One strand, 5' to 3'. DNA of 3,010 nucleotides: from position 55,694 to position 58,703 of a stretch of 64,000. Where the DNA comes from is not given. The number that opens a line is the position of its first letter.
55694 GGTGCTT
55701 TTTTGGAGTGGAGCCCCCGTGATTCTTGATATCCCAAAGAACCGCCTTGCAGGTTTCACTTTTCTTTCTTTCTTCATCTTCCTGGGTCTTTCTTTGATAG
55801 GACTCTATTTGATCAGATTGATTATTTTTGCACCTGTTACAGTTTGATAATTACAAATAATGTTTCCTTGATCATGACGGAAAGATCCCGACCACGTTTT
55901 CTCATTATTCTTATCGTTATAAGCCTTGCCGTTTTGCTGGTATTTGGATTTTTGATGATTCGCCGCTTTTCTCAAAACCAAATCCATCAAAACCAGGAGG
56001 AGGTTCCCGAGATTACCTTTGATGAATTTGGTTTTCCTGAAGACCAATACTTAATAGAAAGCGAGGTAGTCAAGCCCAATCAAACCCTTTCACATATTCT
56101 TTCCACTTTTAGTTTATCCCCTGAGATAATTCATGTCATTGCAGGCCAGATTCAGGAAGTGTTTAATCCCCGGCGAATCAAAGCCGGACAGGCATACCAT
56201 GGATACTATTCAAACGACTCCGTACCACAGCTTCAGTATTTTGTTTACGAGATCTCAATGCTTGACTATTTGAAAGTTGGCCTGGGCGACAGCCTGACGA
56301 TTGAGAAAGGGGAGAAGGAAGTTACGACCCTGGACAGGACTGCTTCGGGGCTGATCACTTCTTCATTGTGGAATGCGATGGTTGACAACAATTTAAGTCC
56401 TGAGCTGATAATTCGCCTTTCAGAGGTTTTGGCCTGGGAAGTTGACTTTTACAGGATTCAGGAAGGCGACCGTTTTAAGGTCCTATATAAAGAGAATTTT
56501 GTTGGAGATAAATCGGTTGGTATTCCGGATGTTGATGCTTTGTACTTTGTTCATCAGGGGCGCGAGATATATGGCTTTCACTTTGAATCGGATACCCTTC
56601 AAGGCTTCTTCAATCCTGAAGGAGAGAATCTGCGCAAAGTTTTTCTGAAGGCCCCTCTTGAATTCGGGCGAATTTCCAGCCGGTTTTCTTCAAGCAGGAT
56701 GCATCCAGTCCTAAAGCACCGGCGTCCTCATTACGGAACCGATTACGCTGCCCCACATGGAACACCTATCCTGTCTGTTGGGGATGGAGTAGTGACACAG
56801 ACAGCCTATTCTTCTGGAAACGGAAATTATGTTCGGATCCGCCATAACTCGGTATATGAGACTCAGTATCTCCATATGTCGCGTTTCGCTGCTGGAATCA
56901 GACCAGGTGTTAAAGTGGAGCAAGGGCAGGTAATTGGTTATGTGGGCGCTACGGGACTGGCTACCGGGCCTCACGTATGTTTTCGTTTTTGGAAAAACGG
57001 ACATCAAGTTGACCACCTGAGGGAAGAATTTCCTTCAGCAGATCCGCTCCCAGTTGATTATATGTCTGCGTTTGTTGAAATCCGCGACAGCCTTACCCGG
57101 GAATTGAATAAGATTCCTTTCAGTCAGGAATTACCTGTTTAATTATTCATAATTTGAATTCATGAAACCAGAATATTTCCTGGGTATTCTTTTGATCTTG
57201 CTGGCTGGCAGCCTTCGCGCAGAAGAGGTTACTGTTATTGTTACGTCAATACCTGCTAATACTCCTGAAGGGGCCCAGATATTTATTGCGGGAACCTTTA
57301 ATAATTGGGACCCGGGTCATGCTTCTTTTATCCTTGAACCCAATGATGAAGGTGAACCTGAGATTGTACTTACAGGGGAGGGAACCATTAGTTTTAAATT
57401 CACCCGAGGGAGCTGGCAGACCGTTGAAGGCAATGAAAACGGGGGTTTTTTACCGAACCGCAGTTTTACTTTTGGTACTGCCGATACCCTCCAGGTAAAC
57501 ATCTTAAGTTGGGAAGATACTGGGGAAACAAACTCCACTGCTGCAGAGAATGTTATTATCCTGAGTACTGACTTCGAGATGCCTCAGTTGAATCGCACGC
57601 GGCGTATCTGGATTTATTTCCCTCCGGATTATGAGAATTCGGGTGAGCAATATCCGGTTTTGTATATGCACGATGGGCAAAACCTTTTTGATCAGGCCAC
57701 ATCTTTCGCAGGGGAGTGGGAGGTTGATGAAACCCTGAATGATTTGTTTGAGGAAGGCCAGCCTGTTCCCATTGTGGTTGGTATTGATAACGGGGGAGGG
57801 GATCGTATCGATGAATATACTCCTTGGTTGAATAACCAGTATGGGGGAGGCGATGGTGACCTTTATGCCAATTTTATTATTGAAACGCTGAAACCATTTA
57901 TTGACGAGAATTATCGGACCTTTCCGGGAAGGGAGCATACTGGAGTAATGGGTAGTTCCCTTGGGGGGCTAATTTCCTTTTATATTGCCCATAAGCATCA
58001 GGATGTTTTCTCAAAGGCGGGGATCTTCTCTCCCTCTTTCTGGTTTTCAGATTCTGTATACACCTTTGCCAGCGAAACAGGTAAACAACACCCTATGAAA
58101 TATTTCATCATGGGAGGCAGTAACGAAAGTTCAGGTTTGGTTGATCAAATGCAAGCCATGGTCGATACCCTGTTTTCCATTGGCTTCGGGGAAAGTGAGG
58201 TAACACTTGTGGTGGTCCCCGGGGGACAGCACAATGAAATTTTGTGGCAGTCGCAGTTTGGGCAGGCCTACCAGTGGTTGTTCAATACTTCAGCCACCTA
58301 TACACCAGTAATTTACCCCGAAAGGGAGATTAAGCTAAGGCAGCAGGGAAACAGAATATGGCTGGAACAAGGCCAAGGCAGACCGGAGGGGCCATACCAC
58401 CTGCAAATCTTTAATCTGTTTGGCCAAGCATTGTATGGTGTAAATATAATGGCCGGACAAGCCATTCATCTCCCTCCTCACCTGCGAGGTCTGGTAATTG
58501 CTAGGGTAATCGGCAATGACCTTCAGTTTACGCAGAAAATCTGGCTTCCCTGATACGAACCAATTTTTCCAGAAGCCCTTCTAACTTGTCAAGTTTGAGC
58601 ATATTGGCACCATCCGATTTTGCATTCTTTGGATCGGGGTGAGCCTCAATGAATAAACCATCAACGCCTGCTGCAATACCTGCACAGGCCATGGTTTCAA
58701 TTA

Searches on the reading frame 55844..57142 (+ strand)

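Call 90: search_protein_families(library=pfam, proteins=[window:55844-57142:+], max_evalue=0.0001)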
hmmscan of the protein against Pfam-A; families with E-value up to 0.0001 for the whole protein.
window:55844-57142:+ (432 aa): 2 families
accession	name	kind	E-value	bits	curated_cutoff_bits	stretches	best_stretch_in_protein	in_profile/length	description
PF01551.29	Peptidase_M23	-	3e-29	101.5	28.7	1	295-390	2-95/96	Peptidase family M23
PF19425.4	Csd3_N2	-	3.2e-08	34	27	1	166-282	8-121/122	Csd3 second domain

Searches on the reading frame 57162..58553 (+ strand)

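Call 90: search_protein_families(library=pfam, proteins=[window:57162-58553:+], max_evalue=0.0001)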
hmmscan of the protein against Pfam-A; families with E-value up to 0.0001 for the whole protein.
window:57162-58553:+ (463 aa): 1 family
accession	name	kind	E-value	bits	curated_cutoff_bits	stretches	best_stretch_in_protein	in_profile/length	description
PF00756.26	Esterase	-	6.2e-28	98.7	22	1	142-306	3-154/251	Putative esterase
